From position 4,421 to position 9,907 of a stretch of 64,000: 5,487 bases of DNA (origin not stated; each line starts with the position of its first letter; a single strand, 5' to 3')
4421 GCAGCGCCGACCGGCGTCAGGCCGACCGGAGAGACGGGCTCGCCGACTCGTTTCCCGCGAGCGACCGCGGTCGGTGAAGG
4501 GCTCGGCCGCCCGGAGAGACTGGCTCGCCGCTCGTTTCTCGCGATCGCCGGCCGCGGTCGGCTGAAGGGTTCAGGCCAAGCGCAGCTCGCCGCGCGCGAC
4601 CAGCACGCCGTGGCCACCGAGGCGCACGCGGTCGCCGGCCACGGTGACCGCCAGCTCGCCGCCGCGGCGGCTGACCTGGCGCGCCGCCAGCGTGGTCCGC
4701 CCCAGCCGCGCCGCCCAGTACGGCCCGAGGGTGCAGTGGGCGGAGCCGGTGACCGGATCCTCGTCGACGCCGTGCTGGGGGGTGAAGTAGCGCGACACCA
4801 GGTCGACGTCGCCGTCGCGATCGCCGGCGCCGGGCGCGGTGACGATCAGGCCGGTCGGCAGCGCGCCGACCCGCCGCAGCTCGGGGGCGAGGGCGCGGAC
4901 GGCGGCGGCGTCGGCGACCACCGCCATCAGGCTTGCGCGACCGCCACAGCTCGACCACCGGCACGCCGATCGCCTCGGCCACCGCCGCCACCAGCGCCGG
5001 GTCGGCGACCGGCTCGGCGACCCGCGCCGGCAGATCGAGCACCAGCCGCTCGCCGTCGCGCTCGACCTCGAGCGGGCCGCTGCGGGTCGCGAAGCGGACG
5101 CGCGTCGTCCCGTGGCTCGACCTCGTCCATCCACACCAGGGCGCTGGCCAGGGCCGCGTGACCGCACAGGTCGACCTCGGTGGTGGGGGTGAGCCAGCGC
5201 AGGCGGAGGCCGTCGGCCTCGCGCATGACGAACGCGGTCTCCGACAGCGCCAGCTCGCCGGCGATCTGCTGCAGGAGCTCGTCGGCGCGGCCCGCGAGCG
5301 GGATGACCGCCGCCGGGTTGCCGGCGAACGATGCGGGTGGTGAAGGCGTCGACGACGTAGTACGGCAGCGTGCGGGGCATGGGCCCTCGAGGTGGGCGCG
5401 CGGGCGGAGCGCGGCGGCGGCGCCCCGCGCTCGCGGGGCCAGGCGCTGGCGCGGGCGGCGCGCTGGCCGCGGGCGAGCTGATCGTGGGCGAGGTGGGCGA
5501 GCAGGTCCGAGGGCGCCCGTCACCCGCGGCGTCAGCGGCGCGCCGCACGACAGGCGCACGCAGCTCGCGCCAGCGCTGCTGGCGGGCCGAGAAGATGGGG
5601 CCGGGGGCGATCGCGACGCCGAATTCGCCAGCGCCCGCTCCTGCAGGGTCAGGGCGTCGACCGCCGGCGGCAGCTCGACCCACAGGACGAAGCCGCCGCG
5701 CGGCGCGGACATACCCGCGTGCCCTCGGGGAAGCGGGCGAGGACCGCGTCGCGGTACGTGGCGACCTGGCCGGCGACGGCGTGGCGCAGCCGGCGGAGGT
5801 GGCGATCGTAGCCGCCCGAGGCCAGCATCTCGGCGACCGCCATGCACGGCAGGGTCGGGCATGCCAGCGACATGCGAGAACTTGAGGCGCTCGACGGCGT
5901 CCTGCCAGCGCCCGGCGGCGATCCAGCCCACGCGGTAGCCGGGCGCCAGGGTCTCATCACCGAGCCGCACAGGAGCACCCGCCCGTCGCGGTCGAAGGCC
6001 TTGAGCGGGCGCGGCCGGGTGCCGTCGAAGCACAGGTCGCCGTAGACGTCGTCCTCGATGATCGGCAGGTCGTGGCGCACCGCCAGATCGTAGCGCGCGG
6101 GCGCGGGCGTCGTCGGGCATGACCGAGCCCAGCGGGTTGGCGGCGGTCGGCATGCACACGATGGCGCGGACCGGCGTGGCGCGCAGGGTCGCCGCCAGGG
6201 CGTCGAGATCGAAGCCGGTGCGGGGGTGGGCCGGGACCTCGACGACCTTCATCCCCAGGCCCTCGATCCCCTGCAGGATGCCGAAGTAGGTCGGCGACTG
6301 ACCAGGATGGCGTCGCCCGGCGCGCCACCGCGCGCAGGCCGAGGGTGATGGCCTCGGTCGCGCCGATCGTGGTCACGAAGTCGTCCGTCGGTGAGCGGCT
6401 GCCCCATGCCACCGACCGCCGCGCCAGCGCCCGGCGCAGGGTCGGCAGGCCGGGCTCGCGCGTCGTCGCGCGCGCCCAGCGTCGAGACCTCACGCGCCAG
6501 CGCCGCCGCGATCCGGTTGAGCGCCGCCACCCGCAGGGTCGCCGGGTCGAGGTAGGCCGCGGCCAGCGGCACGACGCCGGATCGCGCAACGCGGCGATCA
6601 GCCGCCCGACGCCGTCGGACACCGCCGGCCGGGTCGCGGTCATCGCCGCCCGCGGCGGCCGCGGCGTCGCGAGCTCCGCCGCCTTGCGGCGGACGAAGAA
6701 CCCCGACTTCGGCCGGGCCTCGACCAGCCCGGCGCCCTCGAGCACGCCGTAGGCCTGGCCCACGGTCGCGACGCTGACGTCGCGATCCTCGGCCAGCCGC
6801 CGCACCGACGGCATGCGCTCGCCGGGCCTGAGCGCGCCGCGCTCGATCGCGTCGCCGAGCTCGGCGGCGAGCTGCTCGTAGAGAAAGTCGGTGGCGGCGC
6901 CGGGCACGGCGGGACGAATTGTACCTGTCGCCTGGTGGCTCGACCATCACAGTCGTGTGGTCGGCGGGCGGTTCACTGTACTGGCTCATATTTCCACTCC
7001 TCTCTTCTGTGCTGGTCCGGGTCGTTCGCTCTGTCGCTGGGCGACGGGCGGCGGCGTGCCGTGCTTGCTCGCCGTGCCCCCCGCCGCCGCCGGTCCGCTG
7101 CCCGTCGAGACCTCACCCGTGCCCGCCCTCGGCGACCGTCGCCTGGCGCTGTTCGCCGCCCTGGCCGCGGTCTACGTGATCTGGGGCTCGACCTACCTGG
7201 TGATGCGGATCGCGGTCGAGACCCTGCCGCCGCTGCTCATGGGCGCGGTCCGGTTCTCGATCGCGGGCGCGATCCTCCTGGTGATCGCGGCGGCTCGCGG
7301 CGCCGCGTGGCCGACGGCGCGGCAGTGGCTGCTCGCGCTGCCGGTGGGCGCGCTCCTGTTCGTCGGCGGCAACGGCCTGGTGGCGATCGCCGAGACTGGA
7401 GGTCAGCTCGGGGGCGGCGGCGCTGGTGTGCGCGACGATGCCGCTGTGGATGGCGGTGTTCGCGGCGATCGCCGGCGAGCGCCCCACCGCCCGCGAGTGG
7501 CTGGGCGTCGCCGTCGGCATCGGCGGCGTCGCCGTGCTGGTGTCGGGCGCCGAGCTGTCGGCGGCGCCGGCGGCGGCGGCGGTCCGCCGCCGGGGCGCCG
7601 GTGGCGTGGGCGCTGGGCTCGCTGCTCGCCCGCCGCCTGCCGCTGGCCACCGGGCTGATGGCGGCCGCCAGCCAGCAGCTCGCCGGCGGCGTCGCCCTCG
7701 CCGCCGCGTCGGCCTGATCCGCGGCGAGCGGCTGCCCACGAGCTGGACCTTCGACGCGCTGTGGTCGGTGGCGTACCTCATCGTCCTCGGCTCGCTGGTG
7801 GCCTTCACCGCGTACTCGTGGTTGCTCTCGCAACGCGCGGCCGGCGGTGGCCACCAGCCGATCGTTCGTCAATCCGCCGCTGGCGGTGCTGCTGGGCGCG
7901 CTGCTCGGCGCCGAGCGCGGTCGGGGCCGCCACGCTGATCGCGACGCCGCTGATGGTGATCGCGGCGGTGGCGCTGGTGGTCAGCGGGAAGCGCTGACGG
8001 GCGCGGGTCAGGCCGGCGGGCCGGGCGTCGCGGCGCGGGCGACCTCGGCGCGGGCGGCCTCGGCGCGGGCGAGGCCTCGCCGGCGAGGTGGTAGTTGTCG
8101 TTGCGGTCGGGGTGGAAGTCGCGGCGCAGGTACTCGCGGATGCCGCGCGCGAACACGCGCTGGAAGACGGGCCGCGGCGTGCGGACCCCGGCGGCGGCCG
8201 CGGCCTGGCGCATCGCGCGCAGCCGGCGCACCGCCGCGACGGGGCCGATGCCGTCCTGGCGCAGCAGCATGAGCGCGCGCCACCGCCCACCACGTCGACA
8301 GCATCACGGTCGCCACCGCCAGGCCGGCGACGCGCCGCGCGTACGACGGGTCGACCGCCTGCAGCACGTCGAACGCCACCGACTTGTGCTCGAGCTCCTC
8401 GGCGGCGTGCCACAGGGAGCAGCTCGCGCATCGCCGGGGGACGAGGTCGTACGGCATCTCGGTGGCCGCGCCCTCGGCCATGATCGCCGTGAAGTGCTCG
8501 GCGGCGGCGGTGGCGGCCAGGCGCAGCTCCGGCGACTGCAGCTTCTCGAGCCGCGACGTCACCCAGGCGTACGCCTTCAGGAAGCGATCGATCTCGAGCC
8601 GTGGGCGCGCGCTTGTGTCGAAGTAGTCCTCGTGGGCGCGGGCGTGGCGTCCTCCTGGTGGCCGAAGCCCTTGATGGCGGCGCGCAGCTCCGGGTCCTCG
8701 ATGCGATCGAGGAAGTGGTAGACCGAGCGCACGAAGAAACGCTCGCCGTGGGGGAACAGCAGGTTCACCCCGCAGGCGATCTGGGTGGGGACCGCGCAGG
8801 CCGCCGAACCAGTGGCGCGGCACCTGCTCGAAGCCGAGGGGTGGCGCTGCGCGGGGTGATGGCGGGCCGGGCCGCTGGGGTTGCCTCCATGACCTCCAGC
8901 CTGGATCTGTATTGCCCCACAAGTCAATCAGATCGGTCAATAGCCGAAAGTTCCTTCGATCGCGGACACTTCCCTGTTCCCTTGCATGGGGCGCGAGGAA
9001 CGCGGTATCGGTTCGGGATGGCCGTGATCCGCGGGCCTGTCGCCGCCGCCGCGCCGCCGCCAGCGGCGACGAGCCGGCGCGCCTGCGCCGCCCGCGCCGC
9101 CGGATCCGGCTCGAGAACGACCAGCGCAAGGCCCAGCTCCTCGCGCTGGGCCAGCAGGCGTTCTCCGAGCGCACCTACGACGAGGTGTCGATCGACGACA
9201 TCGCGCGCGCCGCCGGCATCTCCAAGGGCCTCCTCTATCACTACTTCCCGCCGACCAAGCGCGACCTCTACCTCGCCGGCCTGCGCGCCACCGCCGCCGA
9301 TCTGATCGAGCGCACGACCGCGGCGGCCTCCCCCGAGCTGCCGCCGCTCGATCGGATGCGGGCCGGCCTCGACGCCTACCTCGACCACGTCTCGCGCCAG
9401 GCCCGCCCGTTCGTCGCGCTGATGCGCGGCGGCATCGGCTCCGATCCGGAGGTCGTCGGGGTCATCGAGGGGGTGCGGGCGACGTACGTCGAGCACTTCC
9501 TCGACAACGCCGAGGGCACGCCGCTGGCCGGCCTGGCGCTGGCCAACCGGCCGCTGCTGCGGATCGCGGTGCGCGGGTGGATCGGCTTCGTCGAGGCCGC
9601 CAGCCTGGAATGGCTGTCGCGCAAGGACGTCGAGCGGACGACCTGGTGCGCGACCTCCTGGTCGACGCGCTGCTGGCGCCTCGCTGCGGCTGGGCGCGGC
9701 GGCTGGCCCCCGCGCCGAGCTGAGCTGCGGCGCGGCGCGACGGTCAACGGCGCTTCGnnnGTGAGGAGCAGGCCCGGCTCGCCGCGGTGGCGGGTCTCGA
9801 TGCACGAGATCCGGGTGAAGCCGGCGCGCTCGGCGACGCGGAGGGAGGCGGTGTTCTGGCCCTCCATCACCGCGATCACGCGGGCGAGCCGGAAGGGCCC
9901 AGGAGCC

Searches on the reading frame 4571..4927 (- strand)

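Call 62: search_protein_families(library=pfam, proteins=[window:4571-4927:-], max_evalue=0.01)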
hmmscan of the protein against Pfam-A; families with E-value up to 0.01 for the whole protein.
window:4571-4927:- (118 aa): 1 family
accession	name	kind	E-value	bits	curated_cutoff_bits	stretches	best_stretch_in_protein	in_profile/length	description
PF02567.21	PhzC-PhzF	-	1.8e-19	70.7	27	1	2-113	159-281/281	Phenazine biosynthesis-like protein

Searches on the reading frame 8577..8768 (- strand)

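Call 62: search_protein_families(library=pfam, proteins=[window:8577-8768:-], max_evalue=0.01)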
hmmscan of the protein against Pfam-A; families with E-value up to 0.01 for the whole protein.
window:8577-8768:- (63 aa): 1 family
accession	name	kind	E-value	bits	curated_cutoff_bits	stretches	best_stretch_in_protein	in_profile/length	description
PF10118.14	Metal_hydrol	-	4.8e-12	46.5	33.2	1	1-39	31-69/247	Predicted metal-dependent hydrolase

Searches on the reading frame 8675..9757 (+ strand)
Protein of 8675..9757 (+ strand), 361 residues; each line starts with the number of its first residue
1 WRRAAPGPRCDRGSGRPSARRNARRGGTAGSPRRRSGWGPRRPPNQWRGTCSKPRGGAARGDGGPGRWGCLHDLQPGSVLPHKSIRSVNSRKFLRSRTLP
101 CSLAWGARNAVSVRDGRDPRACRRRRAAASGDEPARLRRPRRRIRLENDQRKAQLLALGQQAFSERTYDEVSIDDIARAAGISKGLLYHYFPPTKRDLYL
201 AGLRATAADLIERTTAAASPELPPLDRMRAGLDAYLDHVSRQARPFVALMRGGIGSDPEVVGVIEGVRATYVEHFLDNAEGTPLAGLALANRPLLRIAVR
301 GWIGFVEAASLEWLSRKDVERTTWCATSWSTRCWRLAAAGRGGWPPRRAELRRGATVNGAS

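Call 62: search_protein_families(library=pfam, proteins=[window:8675-9757:+], max_evalue=0.01)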
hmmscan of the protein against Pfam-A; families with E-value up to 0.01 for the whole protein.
window:8675-9757:+ (361 aa): 2 families
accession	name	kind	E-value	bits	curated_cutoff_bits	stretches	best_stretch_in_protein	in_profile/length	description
PF00440.29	TetR_N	-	7.4e-13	48.5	24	1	156-201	2-46/47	Bacterial regulatory proteins, tetR family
PF21943.1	TetR_C_46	-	1.6e-11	44.8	27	1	226-321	3-95/109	Tetracyclin repressor-like, C-terminal domain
